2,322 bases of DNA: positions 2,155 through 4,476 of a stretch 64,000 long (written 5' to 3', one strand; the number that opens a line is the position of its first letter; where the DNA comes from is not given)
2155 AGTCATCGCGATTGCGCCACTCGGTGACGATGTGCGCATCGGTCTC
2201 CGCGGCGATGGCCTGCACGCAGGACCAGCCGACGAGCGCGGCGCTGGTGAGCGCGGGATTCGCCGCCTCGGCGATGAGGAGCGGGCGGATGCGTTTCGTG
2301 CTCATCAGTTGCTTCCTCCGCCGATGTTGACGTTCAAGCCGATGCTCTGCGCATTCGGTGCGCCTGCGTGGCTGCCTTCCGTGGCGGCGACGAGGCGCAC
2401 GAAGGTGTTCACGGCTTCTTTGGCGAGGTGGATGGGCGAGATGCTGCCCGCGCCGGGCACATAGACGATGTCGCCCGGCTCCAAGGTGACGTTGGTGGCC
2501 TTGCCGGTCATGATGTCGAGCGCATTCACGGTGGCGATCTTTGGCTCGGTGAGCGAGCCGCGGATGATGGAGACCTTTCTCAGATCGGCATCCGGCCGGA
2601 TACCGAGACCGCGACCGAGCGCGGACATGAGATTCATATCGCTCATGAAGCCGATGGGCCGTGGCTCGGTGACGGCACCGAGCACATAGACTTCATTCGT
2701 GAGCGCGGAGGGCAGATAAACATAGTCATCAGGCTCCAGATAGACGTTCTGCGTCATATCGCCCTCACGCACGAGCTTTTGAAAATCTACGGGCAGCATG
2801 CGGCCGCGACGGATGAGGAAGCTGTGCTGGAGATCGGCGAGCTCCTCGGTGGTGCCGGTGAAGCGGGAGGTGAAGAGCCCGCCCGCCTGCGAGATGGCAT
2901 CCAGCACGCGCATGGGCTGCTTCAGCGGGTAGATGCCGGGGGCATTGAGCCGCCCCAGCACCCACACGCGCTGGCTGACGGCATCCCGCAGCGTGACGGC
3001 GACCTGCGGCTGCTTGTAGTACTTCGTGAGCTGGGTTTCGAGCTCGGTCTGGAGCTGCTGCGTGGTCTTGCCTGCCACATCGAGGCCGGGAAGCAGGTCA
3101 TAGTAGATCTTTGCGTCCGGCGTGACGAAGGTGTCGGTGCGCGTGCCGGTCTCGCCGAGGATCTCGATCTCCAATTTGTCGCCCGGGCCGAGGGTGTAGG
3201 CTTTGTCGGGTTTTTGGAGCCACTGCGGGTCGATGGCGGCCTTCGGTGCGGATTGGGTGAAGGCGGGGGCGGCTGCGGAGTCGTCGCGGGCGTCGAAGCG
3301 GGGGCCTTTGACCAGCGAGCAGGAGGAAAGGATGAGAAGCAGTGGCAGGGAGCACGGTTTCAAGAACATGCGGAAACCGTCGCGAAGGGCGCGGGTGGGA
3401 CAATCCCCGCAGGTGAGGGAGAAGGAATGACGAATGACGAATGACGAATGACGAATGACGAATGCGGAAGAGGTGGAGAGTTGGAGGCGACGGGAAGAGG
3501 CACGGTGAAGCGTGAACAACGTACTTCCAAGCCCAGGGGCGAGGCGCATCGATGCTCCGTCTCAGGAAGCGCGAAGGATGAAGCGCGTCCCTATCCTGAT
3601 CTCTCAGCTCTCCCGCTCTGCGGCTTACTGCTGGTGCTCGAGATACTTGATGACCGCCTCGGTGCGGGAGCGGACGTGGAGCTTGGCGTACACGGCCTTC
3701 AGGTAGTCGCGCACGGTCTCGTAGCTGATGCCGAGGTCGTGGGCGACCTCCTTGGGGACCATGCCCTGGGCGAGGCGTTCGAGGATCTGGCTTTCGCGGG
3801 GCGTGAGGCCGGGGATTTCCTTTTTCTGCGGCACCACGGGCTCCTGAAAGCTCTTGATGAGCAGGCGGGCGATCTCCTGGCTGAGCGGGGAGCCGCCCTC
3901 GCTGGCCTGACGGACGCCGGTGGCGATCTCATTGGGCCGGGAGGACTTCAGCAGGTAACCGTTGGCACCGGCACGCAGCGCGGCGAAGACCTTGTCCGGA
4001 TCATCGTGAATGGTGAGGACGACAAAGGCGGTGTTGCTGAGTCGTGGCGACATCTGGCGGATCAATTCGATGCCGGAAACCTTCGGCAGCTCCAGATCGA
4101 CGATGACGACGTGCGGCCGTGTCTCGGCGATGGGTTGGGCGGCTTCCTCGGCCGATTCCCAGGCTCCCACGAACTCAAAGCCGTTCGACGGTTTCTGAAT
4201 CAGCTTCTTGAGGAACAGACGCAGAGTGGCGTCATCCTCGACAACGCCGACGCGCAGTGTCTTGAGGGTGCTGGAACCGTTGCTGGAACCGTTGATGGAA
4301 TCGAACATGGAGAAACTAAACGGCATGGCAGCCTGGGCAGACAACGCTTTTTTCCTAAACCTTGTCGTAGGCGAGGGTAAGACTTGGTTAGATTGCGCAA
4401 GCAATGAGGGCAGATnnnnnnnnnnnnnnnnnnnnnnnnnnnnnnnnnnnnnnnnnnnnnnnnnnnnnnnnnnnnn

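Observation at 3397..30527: A conserved ~20-nt motif marks eight minus-strand transcription-unit starts: a candidate locus-wide regulon or promoter element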

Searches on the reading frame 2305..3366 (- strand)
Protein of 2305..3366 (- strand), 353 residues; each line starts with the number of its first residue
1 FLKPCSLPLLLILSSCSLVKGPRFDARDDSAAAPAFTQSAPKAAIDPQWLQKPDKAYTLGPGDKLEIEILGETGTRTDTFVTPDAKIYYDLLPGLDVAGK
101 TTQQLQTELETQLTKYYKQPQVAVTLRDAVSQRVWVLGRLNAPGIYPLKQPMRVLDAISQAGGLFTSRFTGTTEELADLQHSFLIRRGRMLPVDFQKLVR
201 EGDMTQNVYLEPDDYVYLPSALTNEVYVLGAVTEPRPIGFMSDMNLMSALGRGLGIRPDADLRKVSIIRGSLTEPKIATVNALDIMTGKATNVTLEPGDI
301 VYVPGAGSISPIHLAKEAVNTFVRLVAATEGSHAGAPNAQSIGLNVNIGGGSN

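Call 9: search_protein_families(library=pfam, proteins=[window:2305-3366:-])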
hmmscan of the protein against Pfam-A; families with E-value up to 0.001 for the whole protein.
window:2305-3366:- (353 aa): 3 families
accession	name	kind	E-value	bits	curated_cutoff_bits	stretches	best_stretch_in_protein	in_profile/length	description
PF22461.2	SLBB_2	-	1.7e-24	86.1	27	2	132-217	1-78/79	SLBB domain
PF02563.21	Poly_export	-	7.5e-17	61.7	28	1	53-126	3-76/77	Polysaccharide biosynthesis/export protein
PF10531.15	SLBB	-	3.7e-12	46.3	27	1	134-164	2-32/55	SLBB domain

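Call 35: search_protein_families(library=ncbifam, proteins=[window:2305-3366:-], max_evalue=0.00001)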
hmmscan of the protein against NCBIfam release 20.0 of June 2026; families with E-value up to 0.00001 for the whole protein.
window:2305-3366:- (353 aa): 4 families
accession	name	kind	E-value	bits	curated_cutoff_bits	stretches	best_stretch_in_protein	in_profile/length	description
TIGR03027.2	pepcterm_export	equivalog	7.5e-40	136.4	180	2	56-220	2-166/169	XrtA/PEP-CTERM system exopolysaccharide export protein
NF011658.0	PRK15078.1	subfamily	9.6e-33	113.4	333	1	76-307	115-348/380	polysaccharide export protein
TIGR03028.1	EpsE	equivalog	9.5e-26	90.6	262.65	1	57-271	2-210/239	polysaccharide export protein EpsE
NF041843.1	EpsY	equivalog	8.3e-15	54.6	320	1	52-166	48-161/211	exopolysaccharide export protein EpsY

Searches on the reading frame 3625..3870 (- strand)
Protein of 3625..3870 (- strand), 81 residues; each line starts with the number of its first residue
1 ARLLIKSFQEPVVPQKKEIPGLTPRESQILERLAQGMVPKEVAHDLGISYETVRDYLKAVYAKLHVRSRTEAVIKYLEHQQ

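Call 63: search_solved_structures(query=window:3625-3870:-, max_evalue=0.001, show_alignments=4)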
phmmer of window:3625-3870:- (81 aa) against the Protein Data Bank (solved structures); distinct sequences matched with E-value up to 0.001: 25.
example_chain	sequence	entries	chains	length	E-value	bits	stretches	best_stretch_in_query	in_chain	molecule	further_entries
4ldz_A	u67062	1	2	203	2.5e-08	37.3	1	18-76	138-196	Transcriptional regulatory protein DesR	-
1fse_A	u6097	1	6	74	3.8e-08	36.7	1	19-77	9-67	GERE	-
1je8_A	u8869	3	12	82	1.2e-07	35.1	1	16-74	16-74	Nitrate/Nitrite Response Regulator Protein NARL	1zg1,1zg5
2krf_A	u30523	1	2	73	2.4e-07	34.1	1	16-74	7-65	Transcriptional regulatory protein comA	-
8u3b_G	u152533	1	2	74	2.5e-07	34.1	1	18-75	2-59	Nitrate/nitrite response regulator protein NarL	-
4wt0_B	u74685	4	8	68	2.7e-07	34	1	22-79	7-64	Response regulator receiver domain protein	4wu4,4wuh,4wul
3ulq_B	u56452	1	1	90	3.3e-07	33.7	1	15-74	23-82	Transcriptional regulatory protein ComA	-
4wsz_A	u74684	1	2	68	3.8e-07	33.5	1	22-79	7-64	Response regulator receiver domain protein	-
1a04_A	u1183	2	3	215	5.3e-07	33.1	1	15-74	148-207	NITRATE/NITRITE RESPONSE REGULATOR PROTEIN NARL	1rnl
7ve4_A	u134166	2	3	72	4.3e-06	30.2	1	21-79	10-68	DNA-binding response regulator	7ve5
2rnj_A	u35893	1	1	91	4.7e-06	30.1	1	21-79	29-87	Response regulator protein vraR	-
5hev_A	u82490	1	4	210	6.2e-06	29.7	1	21-79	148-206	Response regulator protein VraR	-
7x1k_A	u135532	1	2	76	6.5e-06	29.6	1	18-79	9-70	Chemotaxis protein CheY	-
1zlj_A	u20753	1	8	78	7.2e-06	29.5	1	18-75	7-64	Dormancy Survival Regulator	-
1zlk_A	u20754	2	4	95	8.2e-06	29.3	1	18-75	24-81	Dormancy Survival Regulator | TWO COMPONENT TRANSCRIPTIONAL REGULATORY PROTEIN DEVR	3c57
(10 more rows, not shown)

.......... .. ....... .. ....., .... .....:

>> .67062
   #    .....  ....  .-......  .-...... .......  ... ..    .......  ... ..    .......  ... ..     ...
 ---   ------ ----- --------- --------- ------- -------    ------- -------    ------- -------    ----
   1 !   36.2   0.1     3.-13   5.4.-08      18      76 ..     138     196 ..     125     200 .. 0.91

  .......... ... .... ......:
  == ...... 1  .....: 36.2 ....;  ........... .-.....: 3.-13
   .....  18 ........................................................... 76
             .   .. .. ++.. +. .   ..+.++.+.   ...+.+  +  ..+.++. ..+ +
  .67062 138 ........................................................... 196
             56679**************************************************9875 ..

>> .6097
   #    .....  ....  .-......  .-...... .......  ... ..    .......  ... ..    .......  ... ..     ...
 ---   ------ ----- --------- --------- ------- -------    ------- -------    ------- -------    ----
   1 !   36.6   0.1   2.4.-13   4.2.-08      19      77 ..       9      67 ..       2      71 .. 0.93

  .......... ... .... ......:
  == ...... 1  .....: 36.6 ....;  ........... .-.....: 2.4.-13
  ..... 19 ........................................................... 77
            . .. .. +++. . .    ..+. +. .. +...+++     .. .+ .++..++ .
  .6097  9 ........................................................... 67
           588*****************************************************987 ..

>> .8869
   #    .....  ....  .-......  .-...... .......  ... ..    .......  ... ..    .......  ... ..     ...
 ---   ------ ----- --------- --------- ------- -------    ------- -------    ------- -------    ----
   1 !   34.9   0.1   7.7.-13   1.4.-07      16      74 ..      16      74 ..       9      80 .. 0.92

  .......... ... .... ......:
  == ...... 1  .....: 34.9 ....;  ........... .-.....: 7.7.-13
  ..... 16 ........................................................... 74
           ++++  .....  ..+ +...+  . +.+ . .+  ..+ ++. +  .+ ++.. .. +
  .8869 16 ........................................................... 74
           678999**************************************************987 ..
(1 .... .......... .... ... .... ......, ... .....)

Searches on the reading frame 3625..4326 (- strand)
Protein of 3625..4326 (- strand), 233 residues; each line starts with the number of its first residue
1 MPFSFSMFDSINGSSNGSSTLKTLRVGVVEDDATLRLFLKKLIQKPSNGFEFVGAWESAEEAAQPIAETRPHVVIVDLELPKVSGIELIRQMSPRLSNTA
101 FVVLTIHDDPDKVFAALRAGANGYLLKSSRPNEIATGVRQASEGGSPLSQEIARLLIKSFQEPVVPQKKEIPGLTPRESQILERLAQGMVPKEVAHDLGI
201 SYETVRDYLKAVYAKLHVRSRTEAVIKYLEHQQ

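Call 9: search_protein_families(library=pfam, proteins=[window:3625-4326:-])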
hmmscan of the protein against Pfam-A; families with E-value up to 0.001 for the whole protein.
window:3625-4326:- (233 aa): 4 families
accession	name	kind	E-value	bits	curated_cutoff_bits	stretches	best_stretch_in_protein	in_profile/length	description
PF00072.30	Response_reg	-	1.2e-21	77.4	30.2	1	27-136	2-108/111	Response regulator receiver domain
PF00196.25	GerE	-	8.8e-16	57.7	23.5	1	174-226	3-55/57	Bacterial regulatory proteins, luxR family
PF09862.15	DUF2089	-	5.1e-05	23.3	33.4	1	192-217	20-45/47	Domain of unknown function (DUF2089)-HTH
PF13551.12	HTH_29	-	0.00012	22.5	28.1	0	180-211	3-35/64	Winged helix-turn helix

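Call 35: search_protein_families(library=ncbifam, proteins=[window:3625-4326:-], max_evalue=0.00001)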
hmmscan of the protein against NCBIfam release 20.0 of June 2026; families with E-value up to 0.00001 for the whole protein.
window:3625-4326:- (233 aa): 65 families (the best 25 are shown)
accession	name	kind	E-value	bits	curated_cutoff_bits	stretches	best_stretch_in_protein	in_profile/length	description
NF007935.0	PRK10651.1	equivalog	2e-38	131.8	250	1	25-230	8-212/216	two-component system response regulator NarL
NF047785.1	respo_reg_MadR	equivalog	3.6e-32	111.4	300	1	25-226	2-201/209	MadR family response regulator transcription factor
NF052445.1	RespRegMctR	equivalog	6.3e-30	104.1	300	1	39-228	17-198/205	two-component system response regulator MctR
NF007708.0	PRK10403.1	equivalog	1.6e-28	99.6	343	1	23-231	6-211/215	nitrate/nitrite response regulator protein NarP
NF007685.0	PRK10360.1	equivalog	1.8e-25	89.9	258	1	26-223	4-187/196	response regulator transcription factor UhpA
NF011896.0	PRK15369.1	equivalog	8e-24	84.4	242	1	24-223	4-199/211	two component system response regulator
NF007018.1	PRK09483.1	equivalog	1.8e-23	83.4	280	1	26-223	4-198/217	UvrY/SirA/GacA family response regulator transcription factor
NF006900.1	PRK09390.1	equivalog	2.1e-21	76.4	255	1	25-225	6-194/203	response regulator FixJ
NF040689.1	MtrAB_MtrA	equivalog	2.9e-15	56.2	300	1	28-188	3-161/219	MtrAB system response regulator MtrA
NF041830.1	RR_TF_ErdR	exception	1.7e-14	54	390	1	59-226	38-203/213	response regulator transcription factor ErdR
NF007505.1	PRK10100.1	equivalog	3e-14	53.2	250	1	124-226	96-197/204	biofilm master transcriptional regulator CsgD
NF007419.0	PRK09958.1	equivalog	3.8e-14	52.8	251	1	29-221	6-191/204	acid-sensing system DNA-binding response regulator EvgA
NF007403.0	PRK09935.1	equivalog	4.8e-14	52.5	271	1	26-224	6-200/210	fimbria biosynthesis transcriptional regulator FimZ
TIGR02154.1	PhoB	equivalog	2.1e-13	50.1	296.2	1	25-184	4-165/226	phosphate regulon transcriptional regulator PhoB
NF008078.0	PRK10816.1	equivalog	4.4e-13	49.2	336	1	24-139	1-113/223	two-component system response regulator PhoP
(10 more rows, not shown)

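Call 36: search_solved_structures(query=window:3625-4326:-, max_evalue=0.00001)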
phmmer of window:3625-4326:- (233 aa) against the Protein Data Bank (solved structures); distinct sequences matched with E-value up to 0.00001: 154 (the best 60 are shown).
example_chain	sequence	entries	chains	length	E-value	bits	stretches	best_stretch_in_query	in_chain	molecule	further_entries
1a04_A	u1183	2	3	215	1.7e-25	93.1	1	26-226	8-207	NITRATE/NITRITE RESPONSE REGULATOR PROTEIN NARL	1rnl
5hev_A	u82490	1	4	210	6.7e-24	88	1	25-231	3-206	Response regulator protein VraR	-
3c3w_A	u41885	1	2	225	6.9e-23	84.6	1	25-227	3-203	TWO COMPONENT TRANSCRIPTIONAL REGULATORY PROTEIN DEVR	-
7ve6_A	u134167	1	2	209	1.7e-21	80.1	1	23-231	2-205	Response regulator protein VraR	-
4gvp_A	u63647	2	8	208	2.4e-21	79.6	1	23-231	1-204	Response regulator protein vraR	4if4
4ldz_A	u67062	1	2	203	1.7e-20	76.9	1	26-228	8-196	Transcriptional regulatory protein DesR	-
4yn8_A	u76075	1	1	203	2.5e-18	69.7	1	22-226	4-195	Response regulator ChrA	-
9xzo_A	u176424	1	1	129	1.2e-15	61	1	25-136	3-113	De novo protein M1X0B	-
1yio_A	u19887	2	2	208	4.7e-14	55.8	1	26-225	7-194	response regulatory protein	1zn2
3cz5_A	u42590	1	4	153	1.3e-13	54.4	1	20-156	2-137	Two-component response regulator, LuxR family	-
6er7_A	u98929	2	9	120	7e-13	51.9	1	25-136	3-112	120aa long hypothetical chemotaxis protein (CheY)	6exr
5o8y_A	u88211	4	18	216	1.3e-12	51.1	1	28-229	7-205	Transcriptional regulatory protein RcsB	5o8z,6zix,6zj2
5vxn_A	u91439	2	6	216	1.3e-12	51.1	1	28-229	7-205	Transcriptional regulatory protein RcsB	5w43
6eo2_A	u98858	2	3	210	1.4e-12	51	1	28-229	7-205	Transcriptional regulatory protein RcsB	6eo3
4hye_A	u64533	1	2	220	2e-12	50.5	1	24-225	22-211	Response regulator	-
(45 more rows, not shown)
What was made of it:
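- Closest known: RcsB/RcsA box upstream of wza-cps. Same: VpsT, CsgD and RcsB all appear among the weaker matches of the regulator (calls 35, 36, 63).
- Its closest relatives are NarL, DesR, GerE, VraR and DevR (calls 35, 36, 63).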

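Call 43: find_homologous_proteins(query=window:3625-4326:-, max_evalue=1e-30)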
Query window:3625-4326:- (233 aa): 1265 proteins with E <= 1e-30 among 2499 candidates; the best 120 are listed.
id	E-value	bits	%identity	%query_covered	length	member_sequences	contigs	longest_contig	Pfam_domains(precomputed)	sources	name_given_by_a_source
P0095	4.8e-141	486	100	97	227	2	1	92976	PF00196.26,PF00072.31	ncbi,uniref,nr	ncbi:MAG: response regulator transcription factor [Prosthecobacter sp.]|uniref:response regulator n=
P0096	2.0e-133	461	94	100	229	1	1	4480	PF00196.26,PF00072.31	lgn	-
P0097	9.2e-123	426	86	100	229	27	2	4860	PF00196.26,PF00072.31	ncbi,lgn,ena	-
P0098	1.9e-120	418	88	94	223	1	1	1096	PF00196.26,PF00072.31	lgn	-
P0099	8.4e-120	416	83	100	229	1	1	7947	PF00196.26,PF00072.31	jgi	-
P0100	1.3e-119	415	84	96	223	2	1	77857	PF00196.26,PF00072.31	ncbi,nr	ncbi:MAG: DNA-binding response regulator [Verrucomicrobia bacterium 12-59-8]|nr:MAG: DNA-binding res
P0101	3.0e-119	414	82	100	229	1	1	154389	PF00196.26,PF00072.31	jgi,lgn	jgi:DNA-binding NarL/FixJ family response regulator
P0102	4.4e-119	414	86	94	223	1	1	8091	PF00196.26,PF00072.31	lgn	-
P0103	5.5e-119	413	85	94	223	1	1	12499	PF00196.26,PF00072.31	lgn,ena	-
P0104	6.0e-119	413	83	96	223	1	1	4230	PF00196.26,PF00072.31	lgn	-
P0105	6.1e-119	413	82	100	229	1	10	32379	PF00196.26,PF00072.31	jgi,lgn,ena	-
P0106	1.1e-118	412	81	100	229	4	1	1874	PF00196.26,PF00072.31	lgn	-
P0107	1.8e-118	412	81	97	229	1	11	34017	PF00196.26,PF00072.31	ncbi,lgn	-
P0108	2.1e-118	412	84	94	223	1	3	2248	PF00196.26,PF00072.31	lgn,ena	-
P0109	2.8e-118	411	84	94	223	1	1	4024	PF00196.26,PF00072.31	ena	-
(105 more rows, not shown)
